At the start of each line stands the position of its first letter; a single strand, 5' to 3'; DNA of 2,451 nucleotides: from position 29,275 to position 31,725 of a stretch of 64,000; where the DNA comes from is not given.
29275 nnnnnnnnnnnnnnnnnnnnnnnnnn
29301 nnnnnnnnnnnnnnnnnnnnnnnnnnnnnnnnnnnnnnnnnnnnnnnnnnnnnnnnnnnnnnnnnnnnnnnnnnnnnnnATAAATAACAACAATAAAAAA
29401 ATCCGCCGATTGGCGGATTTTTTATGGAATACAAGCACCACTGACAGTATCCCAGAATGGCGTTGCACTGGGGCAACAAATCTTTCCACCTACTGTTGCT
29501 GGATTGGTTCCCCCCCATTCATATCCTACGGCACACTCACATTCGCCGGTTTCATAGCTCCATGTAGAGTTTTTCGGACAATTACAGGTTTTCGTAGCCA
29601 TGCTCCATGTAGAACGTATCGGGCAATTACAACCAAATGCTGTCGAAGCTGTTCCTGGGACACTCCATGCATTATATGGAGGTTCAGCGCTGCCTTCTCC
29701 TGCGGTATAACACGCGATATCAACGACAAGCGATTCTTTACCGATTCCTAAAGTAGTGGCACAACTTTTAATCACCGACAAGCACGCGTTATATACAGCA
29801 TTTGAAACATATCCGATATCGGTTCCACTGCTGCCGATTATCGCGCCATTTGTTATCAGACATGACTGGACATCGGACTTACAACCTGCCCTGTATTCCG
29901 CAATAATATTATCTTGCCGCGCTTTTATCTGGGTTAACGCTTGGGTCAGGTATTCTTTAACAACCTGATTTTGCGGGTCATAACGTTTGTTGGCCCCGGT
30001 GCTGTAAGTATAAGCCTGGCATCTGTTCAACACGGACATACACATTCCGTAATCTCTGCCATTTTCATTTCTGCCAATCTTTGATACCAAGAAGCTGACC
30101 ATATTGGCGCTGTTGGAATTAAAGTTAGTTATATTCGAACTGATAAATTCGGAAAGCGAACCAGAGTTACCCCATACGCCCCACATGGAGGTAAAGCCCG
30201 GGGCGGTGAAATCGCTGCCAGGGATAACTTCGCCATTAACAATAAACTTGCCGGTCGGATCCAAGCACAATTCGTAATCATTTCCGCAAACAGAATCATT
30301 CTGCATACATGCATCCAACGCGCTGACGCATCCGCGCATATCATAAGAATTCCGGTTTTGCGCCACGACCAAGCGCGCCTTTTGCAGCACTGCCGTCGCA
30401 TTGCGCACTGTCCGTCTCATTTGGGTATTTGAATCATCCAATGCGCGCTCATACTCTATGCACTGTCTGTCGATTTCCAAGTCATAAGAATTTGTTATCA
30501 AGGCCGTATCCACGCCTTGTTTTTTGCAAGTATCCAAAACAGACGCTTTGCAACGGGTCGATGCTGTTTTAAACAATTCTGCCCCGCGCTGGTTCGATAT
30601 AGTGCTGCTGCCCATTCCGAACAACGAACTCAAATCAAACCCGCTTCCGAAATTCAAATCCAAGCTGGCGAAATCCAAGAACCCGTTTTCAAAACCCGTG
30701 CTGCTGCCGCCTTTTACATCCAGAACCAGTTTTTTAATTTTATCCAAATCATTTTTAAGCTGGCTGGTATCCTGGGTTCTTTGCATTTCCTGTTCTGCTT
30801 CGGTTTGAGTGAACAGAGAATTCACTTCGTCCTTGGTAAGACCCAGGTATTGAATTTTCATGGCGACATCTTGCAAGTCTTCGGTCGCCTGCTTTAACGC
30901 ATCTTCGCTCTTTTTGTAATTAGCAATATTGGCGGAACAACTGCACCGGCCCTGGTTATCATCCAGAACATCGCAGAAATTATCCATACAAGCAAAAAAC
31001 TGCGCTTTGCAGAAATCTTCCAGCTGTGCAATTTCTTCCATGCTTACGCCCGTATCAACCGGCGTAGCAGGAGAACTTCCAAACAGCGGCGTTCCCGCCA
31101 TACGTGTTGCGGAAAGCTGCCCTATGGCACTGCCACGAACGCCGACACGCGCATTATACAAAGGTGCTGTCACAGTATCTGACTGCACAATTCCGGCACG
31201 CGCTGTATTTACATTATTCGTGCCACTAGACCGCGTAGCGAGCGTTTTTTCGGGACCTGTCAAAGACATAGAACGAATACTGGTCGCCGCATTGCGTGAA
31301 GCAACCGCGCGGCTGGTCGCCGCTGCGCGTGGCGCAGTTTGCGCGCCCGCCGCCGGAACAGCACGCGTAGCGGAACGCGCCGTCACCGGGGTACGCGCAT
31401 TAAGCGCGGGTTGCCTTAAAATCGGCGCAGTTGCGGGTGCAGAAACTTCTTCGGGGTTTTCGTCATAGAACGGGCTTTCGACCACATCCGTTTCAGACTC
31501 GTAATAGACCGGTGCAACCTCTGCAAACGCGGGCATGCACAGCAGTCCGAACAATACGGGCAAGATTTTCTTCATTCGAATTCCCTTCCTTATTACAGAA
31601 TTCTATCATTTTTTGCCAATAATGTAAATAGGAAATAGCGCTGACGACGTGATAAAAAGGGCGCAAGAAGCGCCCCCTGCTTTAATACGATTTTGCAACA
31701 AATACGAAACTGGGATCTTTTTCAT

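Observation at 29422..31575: Paralogous family of large secreted cysteine-rich proteins (member A, 717 aa)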

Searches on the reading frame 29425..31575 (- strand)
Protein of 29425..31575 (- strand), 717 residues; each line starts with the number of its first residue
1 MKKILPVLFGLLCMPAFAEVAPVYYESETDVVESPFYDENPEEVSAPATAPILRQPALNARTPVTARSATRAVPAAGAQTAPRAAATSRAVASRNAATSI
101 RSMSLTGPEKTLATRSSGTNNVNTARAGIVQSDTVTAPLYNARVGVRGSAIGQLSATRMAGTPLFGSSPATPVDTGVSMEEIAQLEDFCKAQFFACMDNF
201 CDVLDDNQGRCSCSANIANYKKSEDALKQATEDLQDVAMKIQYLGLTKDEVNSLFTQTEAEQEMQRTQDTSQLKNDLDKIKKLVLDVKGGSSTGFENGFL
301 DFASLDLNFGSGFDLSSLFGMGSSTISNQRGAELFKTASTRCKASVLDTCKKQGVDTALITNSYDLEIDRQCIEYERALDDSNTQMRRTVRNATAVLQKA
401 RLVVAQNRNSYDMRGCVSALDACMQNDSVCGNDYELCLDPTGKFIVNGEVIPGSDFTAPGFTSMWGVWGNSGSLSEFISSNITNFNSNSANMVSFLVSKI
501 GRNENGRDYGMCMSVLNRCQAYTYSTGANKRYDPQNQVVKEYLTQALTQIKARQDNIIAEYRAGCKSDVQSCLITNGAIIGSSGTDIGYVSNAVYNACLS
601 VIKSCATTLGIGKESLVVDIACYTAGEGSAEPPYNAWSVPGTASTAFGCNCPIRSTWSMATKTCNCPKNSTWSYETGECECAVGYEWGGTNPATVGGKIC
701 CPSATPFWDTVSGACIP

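Call 4: search_protein_families(library=pfam, proteins=[window:29425-31575:-], max_evalue=1)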
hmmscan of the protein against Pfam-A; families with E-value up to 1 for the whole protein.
window:29425-31575:- (717 aa): 1 family
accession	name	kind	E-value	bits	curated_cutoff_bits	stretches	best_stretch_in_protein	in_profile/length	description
PF13093.11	FTA4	-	0.021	15.1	24.8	1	214-288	122-197/199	Kinetochore complex Fta4 of Sim4 subunit, or CENP-50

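Call 5: search_protein_families(library=ncbifam, proteins=[window:29425-31575:-], max_evalue=1)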
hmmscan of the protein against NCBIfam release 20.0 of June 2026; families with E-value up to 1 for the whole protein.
window:29425-31575:- (717 aa): 0 families

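Call 10: find_homologous_proteins(query=window:29425-31575:-)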
Query window:29425-31575:- (717 aa): 1174 proteins with E <= 0.001 among 8000 candidates; the best 120 are listed.
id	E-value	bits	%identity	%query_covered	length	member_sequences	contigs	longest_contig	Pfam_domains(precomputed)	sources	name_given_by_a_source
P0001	0.0e+0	1627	100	100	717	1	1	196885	-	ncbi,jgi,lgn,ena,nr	ncbi:MAG: hypothetical protein FWE50_00830 [Alphaproteobacteria bacterium]|nr:hypothetical protein [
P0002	0.0e+0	1132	75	95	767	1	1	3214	-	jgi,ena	-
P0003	2.3e-259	881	61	95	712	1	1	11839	-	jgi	jgi:hypothetical protein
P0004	5.1e-245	833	58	99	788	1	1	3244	-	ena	-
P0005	4.9e-236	804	56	95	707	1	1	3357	-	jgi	jgi:hypothetical protein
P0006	6.8e-235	800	58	95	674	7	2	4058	-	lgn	-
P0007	5.4e-231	787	56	95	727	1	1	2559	-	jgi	jgi:hypothetical protein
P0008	2.4e-222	759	54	95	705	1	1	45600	-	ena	-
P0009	7.9e-218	744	53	95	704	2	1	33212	-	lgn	-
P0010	5.0e-217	741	52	95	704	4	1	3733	-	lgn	-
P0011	2.1e-214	732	53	95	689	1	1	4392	-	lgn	-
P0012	6.3e-212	724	52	97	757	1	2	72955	-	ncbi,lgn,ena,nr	ncbi:MAG: hypothetical protein FWF97_03955 [Alphaproteobacteria bacterium]|nr:hypothetical protein [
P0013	4.1e-210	718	52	95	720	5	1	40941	-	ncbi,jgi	ncbi:MAG: hypothetical protein ACOX7D_01975 [Alphaproteobacteria bacterium]|jgi:hypothetical protein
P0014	4.8e-202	691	53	95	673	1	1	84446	-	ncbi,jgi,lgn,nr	ncbi:MAG: hypothetical protein LBL75_03545 [Rickettsiales bacterium]|jgi:hypothetical protein|nr:hyp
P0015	1.1e-175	604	50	86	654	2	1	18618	-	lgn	-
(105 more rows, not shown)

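Call 17: search_solved_structures(query=A1, max_evalue=1)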
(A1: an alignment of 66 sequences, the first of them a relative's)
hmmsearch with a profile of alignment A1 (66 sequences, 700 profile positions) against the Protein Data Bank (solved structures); distinct sequences matched with E-value up to 1: 0.

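Call 24: predict_structure(alignment_id=A1)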
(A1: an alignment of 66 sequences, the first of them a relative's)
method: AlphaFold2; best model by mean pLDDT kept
length: 717 residues; sequences in the alignment: 66
mean_pLDDT: 69.8   pTM: 0.52
mean pLDDT of the five models: 69.8, 67.3, 66.1, 64.0, 62.7
residues with pLDDT >= 90: 204; 70-90: 212; 50-70: 96; < 50: 205
segments of 3 or more residues with pLDDT < 50: 14-134, 136-176, 288-327
pLDDT, mean of each block of 10 residues (from residue 1): 64 49 40 37 38 36 33 37 35 34 33 33 35 43 34 31 35 52 85 85 67 66 77 74 62 61 53 66 56 35 38 41 48 77 86 86 82 80 79 76 70 92 95 95 94 90 86 92 86 95 89 92 89 94 96 96 97 97 93 96 96 95 77 80 79 90 93 91 86 68 85 83
secondary structure, 60 per line:
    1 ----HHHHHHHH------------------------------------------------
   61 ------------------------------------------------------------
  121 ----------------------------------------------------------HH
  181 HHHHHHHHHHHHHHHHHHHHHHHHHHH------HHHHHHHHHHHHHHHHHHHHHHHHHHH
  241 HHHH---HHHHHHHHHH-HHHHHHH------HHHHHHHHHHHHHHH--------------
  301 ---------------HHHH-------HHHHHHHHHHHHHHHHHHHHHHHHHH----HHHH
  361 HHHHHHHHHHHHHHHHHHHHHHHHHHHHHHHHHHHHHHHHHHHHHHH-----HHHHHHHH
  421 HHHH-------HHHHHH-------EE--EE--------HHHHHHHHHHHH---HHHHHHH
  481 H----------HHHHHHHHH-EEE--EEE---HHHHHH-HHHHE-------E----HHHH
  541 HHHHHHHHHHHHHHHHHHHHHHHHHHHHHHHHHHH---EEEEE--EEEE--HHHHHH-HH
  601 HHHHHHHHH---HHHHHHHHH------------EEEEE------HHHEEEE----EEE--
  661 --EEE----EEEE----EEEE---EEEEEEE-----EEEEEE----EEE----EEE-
elements in order (helices of 4 or more, strands of 3 or more residues): H5-12 H179-207 H214-244 H248-257 H259-265 H272-286 H316-319 H327-352 H357-407 H413-424 H432-437 H459-470 H474-481 H492-500 E502-504 E507-509 H513-518 H520-523 H537-575 E579-583 E586-589 H592-597 H599-609 H613-621 E634-638 E648-651 E656-658 E663-665 E670-673 E678-681 E685-691 E697-702 E707-709 E714-716

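Call 27: find_related_loci(query=A2, collection=genome_contigs, flank=6000)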
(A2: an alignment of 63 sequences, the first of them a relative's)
Query A2 (717 aa) in genome_contigs; peptide patterns used: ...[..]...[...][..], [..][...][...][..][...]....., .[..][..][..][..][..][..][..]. (x = any residue, [..] = any of these).
596 stretches matched a pattern (row limit reached: there are more); 551 encode a relative of the query (tblastn E <= 1e-3); the best 80 are kept; 80 distinct loci.
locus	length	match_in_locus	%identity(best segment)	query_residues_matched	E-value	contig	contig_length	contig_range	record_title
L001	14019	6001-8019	58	1-679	0e+0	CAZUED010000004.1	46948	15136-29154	MAG TPA_asm: uncultured Muribaculaceae bacterium isolate SRP192927_co1_66 genome assembly, contig: NODE_1072_length_4694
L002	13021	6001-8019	57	1-679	0e+0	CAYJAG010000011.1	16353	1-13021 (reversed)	MAG TPA_asm: uncultured Muribaculaceae bacterium isolate ERP122455_co3_13 genome assembly, contig: NODE_210_length_16353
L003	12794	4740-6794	52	1-681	0e+0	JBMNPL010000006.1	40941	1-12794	MAG: Alphaproteobacteria bacterium isolate SBF912SR1HQ0037 scaffold_2602_c1, whole genome shotgun sequence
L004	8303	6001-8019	53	1-680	0e+0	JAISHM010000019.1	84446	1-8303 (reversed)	MAG: Rickettsiales bacterium isolate Hm464_bin176 k119_159007, whole genome shotgun sequence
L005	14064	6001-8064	53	1-683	0e+0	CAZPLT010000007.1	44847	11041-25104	MAG TPA_asm: uncultured Muribaculaceae bacterium isolate SRP192927_co1_307 genome assembly, contig: NODE_1182_length_448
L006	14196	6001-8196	45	1-690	0e+0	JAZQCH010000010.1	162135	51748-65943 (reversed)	MAG: Candidatus Enterousia sp. isolate T1900044638_TS20190104.MAGScoT_cleanbin_000052 SGB_1211_k141_1018789, whole genom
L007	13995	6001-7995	47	1-610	0e+0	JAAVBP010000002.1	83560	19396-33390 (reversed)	MAG: bacterium isolate Mgla_MAG_35-bin_11 c_000000034408, whole genome shotgun sequence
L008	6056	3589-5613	47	1-610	0e+0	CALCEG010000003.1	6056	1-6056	MAG TPA_asm: uncultured Alphaproteobacteria bacterium isolate SRR6425765_bin.98_CONCOCT_v1.1_MAG genome assembly, contig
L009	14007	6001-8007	48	1-605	5e-180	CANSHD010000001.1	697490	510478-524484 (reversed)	MAG TPA_asm: uncultured Alphaproteobacteria bacterium isolate SRR15730559_bin.33_metawrap_v1.3_MAG genome assembly, cont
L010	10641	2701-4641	48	1-609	1e-178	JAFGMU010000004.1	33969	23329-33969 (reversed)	MAG: Alphaproteobacteria bacterium isolate Zod_Metabat.497 k87_1014207, whole genome shotgun sequence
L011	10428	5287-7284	48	1-617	3e-178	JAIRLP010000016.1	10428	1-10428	MAG: Rickettsiales bacterium isolate Cc175_bin55 k119_510462, whole genome shotgun sequence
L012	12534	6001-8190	44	1-672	3e-177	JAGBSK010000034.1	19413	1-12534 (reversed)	MAG: Alphaproteobacteria bacterium isolate RGIG9404 Yak_Cecum-1__c614490, whole genome shotgun sequence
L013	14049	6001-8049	47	1-610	4e-176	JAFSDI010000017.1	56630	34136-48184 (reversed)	MAG: Alphaproteobacteria bacterium isolate RGIG3039 Goat_Rectum-4__c502885, whole genome shotgun sequence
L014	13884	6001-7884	49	1-606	2e-175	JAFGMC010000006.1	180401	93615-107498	MAG: Alphaproteobacteria bacterium isolate Zod_Metabat.441 k87_3630087, whole genome shotgun sequence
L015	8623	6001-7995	48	1-610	9e-176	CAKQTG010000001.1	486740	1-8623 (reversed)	MAG: uncultured Alphaproteobacteria bacterium isolate REFINED_METABAT215_TOP10_CONTIGS_1500_ASSEMBLY_K77_MERGED__Hadza_M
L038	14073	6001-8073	45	1-610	2e-168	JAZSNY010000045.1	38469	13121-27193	MAG: Candidatus Enterousia sp. isolate T1900044549_TS20190015.MAGScoT_cleanbin_000102 SGB_200_k141_513140, whole genome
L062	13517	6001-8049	44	1-612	7e-161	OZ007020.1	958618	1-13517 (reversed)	MAG: uncultured Alphaproteobacteria bacterium isolate 6730_HET_VAC_contig_11916_metaflye_circ MAG genome assembly, chrom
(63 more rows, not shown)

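Call 43: search_protein_families(library=phrogs, proteins=[window:29425-31575:-], max_evalue=0.1)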
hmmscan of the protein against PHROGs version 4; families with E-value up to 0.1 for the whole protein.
window:29425-31575:- (717 aa): 0 families

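Call 44: fold_search(model_id=the predicted structure, library=pdb)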
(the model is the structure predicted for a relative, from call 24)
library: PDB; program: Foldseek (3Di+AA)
matches with E <= 10: 98; with E <= 0.001: 0
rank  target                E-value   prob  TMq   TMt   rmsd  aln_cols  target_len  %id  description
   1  6rw8_A                1.7e-01  0.11  0.08  0.03  57.9       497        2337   13  Cryo-EM structure of Xenorhabdus nematophila XptA1 (released 2019-10-23)
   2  6rw9_A                8.7e-01  0.09  0.07  0.02  48.4       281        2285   13  Cryo-EM structure of Morganella morganii TcdA4 (released 2019-10-23)
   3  7nyw_B                9.6e-01  0.03  0.06  0.05  36.5       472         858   11  Cryo-EM structure of the MukBEF-MatP-DNA head module (released 2021-07-07)
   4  4p6z_G                1.1e+00  0.04  0.06  0.07  20.9       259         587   11  Crystal structure of the human BST2 cytoplasmic domain and the HIV-1 Vpu cytoplasmic domain bound to the clathrin adap (released 2014-05-21)
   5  6o3e_B                1.3e+00  0.02  0.07  0.08  30.9       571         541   13  mouse aE-catenin 82-883 (released 2019-11-13)
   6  6thk                  1.4e+00  0.06  0.10  0.13  22.7       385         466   14  Structural mechanism of pyocin S5 import into Pseudomonas aeruginosa (released 2020-03-04)
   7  6sue_A                1.5e+00  0.04  0.08  0.03  59.9       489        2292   12  Structure of Photorhabdus luminescens Tc holotoxin pore, Mutation TccC3-D651A (released 2019-11-06)
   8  6djl_C                1.6e+00  0.09  0.08  0.21  28.4       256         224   12  Crystal structure of the Rab11 GEF SH3BP5 bound to nucleotide free Rab11A (released 2018-09-26)
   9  1cii                  1.7e+00  0.04  0.10  0.11  41.5       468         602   10  COLICIN IA (released 1998-01-14)
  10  9cpb_6F               1.8e+00  0.06  0.10  0.17  40.6       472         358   10  Atomic model of bovine Fallopian tube cilia doublet microtubule (48-nm periodicity) (released 2024-10-30)
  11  6o3e_A                1.9e+00  0.02  0.08  0.10  29.8       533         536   12  mouse aE-catenin 82-883 (released 2019-11-13)
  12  6rwb_A                2.3e+00  0.04  0.08  0.03  63.0       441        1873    8  Cryo-EM structure of Yersinia pseudotuberculosis TcaA-TcaB (released 2019-10-23)
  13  6djl_B                2.6e+00  0.08  0.07  0.18  25.8       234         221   11  Crystal structure of the Rab11 GEF SH3BP5 bound to nucleotide free Rab11A (released 2018-09-26)
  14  6ixv_D                2.7e+00  0.08  0.08  0.20  27.3       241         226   11  Crystal structure of SH3BP5-Rab11a (released 2019-03-20)
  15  7ung_B1               2.7e+00  0.05  0.10  0.16  41.2       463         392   13  48-nm repeat of the human respiratory doublet microtubule (released 2022-10-05)
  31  4wjg_4                4.4e+00  0.03  0.06  0.14  37.4       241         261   10  Structure of T. brucei haptoglobin-hemoglobin receptor binding to human haptoglobin-hemoglobin (released 2014-11-26)
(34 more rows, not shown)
